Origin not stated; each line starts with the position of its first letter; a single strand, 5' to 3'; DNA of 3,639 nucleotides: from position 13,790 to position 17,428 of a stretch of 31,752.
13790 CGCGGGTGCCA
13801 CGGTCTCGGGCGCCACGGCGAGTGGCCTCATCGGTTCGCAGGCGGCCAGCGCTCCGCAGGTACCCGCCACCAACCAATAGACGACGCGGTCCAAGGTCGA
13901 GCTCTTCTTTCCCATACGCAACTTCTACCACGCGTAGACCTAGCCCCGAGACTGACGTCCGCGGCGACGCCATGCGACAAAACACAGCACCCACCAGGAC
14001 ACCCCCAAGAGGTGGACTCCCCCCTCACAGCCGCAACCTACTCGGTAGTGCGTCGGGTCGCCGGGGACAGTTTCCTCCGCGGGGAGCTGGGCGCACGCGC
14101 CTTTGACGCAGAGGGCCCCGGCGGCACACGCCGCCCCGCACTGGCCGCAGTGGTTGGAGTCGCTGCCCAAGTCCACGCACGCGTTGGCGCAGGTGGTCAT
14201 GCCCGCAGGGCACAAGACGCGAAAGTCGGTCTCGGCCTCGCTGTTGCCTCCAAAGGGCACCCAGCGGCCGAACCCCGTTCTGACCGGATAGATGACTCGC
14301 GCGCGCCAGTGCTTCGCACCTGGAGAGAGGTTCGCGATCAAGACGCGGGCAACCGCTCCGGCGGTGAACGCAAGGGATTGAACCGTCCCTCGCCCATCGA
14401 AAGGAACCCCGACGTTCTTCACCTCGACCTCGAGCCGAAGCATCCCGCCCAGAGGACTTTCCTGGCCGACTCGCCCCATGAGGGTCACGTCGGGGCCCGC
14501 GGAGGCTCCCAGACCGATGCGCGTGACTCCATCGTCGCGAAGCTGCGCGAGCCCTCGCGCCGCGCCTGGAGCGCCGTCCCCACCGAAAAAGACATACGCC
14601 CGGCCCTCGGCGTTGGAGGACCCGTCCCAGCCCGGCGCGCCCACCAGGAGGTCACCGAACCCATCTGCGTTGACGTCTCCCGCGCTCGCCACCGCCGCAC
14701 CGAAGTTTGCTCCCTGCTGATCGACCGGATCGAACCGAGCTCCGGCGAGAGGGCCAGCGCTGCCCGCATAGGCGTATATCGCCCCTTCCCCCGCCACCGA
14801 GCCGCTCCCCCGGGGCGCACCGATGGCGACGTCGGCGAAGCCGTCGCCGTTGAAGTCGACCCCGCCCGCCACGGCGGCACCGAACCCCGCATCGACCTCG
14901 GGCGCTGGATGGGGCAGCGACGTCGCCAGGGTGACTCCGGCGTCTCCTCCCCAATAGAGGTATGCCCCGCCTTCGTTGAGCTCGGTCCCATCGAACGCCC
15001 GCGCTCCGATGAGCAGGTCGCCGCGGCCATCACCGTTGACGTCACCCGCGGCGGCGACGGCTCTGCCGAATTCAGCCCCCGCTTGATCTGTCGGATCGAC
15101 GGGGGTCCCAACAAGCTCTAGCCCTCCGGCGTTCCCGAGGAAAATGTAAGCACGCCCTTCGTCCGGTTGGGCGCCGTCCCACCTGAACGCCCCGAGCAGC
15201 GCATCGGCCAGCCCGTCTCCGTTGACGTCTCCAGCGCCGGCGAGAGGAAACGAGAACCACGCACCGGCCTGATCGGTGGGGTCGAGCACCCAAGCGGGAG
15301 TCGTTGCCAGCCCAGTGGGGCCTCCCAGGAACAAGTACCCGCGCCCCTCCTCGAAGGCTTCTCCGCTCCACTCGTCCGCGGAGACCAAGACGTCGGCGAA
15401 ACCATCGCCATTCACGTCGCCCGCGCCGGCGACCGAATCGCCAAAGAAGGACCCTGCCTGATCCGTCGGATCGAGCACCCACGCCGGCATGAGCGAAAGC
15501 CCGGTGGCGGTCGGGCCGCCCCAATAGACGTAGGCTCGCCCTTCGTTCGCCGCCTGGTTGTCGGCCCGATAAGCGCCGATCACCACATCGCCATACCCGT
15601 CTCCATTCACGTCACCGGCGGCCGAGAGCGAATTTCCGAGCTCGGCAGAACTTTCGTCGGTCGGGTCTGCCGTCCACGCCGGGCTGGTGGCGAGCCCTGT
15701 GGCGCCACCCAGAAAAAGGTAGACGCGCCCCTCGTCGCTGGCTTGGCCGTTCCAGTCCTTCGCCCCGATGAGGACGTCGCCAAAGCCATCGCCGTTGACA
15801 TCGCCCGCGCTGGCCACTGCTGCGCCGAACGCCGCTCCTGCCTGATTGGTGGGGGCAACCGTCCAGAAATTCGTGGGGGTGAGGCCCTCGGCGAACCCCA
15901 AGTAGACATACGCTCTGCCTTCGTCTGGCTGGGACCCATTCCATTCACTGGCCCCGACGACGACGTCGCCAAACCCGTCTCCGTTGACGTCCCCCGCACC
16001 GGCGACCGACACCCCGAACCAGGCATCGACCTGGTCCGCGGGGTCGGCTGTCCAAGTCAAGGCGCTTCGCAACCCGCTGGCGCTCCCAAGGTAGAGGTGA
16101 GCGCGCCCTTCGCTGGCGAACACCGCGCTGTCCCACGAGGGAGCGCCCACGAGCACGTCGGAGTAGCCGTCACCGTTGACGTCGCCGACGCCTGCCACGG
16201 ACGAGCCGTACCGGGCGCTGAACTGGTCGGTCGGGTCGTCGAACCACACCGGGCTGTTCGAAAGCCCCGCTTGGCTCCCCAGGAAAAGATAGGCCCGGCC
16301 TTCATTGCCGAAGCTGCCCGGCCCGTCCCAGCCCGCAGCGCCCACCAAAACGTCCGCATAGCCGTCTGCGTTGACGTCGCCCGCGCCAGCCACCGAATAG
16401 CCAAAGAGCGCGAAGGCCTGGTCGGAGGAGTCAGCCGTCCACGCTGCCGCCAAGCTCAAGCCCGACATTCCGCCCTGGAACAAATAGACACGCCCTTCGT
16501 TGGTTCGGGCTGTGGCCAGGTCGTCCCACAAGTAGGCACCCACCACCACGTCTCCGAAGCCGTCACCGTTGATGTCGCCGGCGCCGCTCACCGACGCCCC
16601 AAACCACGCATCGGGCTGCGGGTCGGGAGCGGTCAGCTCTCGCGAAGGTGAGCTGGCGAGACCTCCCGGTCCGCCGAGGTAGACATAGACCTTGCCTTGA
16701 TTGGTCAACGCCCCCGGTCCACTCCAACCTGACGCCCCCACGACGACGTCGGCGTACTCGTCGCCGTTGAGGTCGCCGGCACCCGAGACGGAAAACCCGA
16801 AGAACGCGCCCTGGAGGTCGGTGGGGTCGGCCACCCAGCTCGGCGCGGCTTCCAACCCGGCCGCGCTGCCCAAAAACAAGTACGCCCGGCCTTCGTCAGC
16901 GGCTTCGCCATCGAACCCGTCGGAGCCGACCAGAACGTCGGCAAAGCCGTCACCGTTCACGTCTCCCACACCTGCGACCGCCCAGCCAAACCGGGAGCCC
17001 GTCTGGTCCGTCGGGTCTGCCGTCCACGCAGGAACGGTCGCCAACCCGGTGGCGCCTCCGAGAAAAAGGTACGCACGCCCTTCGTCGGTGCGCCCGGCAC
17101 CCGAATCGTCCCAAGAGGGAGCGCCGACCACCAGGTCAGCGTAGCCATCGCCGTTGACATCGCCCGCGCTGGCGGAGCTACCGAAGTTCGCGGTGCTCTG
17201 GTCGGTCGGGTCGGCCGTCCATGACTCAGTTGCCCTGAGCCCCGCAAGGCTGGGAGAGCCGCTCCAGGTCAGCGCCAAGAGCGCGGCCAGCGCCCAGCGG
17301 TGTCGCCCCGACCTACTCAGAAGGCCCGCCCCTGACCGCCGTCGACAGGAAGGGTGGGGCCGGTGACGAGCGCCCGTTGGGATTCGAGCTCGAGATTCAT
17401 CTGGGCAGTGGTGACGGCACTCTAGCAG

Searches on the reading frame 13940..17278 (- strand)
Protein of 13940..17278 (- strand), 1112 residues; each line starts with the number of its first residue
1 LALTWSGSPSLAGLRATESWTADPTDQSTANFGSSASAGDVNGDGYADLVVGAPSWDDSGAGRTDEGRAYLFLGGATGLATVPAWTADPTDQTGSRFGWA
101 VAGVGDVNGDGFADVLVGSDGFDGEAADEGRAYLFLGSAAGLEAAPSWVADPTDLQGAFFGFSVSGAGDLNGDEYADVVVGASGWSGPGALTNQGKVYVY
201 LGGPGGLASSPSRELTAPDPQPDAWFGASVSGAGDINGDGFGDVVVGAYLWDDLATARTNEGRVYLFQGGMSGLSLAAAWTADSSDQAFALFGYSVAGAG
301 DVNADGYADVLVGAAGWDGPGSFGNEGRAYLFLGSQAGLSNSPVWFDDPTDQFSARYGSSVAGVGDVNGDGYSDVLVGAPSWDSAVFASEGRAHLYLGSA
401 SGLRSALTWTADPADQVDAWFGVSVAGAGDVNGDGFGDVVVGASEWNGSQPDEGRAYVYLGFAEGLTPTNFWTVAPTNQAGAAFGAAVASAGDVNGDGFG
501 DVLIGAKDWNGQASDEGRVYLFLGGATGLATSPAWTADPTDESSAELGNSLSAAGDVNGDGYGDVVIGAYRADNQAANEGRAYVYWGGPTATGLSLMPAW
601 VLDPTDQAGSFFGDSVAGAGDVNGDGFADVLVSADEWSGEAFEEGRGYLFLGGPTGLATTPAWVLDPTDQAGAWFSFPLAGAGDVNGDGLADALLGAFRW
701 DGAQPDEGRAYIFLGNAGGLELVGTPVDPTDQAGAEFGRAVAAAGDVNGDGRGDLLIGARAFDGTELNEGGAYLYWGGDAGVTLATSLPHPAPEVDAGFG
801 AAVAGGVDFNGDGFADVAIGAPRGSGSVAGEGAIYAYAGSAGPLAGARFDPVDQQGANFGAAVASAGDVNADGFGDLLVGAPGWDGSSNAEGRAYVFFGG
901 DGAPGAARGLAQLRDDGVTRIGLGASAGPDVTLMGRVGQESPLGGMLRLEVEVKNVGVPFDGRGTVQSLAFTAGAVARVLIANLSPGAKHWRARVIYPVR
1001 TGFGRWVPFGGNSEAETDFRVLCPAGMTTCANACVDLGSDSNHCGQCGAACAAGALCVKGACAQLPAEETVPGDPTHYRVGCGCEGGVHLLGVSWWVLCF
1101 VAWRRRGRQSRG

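Call 8: search_protein_families(library=pfam, proteins=[window:13940-17278:-], max_evalue=0.01)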
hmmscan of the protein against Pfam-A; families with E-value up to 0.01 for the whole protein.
window:13940-17278:- (1112 aa): 4 families
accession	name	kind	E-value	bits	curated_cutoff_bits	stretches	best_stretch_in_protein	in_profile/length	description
PF01839.29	FG-GAP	-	3.8e-108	352.6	22.1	14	32-72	1-37/37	FG-GAP repeat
PF13517.12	FG-GAP_3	-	3.4e-38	130.5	26.9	11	169-246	1-61/61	FG-GAP-like repeat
PF14312.12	FG-GAP_2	-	1.5e-12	47.9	23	1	214-267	6-49/49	FG-GAP repeat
PF04885.19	Stig1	-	4.5e-07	30.7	24.1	1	1023-1063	43-83/85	Stigma-specific STIG1-like protein family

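Call 9: search_protein_families(library=ncbifam, proteins=[window:13940-17278:-], max_evalue=0.01)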
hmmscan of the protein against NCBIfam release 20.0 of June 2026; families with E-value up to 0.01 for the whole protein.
window:13940-17278:- (1112 aa): 3 families
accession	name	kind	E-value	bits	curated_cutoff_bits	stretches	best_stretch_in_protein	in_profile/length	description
NF047539.1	XAC2610_fam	domain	6.5e-15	55.4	35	0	807-837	4-33/89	XAC2610-related protein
NF041328.1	C_rich_MXAN6577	subfamily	1.3e-09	38.1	100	1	1020-1065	18-63/145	MXAN_6577-like cysteine-rich protein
TIGR04514.1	GWxTD_dom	domain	7.6e-05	23.2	28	0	188-211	68-91/105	GWxTD domain-containing protein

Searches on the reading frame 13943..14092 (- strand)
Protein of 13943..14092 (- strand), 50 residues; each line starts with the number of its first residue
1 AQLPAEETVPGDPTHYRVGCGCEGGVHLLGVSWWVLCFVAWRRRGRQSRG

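Call 35: search_protein_families(library=ncbifam, proteins=[window:13943-14092:-], max_evalue=10)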
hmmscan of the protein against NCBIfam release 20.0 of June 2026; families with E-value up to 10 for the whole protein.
seq(50 aa): 0 families
